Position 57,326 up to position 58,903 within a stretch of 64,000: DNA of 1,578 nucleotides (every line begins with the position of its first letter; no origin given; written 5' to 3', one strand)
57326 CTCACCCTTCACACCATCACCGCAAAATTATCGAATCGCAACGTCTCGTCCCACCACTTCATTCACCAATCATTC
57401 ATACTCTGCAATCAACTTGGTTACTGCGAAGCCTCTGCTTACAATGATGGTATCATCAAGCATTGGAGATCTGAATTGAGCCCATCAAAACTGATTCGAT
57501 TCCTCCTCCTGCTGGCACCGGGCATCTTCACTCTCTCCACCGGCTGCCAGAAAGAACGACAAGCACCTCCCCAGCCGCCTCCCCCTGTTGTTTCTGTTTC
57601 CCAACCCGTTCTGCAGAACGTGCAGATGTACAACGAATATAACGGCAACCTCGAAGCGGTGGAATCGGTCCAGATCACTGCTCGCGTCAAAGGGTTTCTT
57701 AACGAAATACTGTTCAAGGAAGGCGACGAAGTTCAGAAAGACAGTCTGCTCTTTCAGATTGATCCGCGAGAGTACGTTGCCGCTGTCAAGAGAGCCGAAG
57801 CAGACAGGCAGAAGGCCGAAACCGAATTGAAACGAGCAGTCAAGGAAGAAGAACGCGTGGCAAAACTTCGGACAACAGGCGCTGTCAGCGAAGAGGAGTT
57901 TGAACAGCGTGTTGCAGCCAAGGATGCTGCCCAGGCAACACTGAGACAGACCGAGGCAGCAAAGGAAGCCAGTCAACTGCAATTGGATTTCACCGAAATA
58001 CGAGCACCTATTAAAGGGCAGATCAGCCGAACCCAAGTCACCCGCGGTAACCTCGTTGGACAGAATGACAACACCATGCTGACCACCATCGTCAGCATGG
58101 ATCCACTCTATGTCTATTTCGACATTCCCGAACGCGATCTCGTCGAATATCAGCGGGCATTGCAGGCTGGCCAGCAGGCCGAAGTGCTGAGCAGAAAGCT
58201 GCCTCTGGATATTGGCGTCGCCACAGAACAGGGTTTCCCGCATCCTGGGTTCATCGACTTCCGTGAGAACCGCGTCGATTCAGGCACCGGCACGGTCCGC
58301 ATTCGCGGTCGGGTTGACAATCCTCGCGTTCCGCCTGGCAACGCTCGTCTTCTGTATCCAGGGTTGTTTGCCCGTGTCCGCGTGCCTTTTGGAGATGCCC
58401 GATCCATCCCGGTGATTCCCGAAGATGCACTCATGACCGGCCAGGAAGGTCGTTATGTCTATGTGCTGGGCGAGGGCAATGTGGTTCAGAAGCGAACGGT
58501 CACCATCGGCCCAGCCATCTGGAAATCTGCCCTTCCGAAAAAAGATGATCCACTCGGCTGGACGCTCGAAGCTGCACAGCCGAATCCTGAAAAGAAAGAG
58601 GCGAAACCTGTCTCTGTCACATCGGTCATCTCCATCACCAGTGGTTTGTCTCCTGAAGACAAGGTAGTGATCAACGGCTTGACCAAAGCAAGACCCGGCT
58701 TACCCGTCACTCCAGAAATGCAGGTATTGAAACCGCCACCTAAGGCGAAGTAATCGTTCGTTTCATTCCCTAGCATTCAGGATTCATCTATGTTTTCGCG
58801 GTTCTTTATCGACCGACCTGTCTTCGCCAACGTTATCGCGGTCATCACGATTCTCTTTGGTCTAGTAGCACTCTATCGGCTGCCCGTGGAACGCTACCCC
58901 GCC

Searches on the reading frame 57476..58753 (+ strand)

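Call 74: search_protein_families(library=pfam, proteins=[window:57476-58753:+], max_evalue=0.00001)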
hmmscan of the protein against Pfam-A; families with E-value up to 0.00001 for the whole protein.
window:57476-58753:+ (425 aa): 2 families
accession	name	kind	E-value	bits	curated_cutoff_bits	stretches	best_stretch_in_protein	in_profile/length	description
PF16576.10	HlyD_D23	-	2.9e-15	56.6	30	1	64-284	19-205/214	Barrel-sandwich domain of CusB or HlyD membrane-fusion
PF13437.12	HlyD_3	-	2e-09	38.6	22.2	0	175-237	2-59/106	HlyD family secretion protein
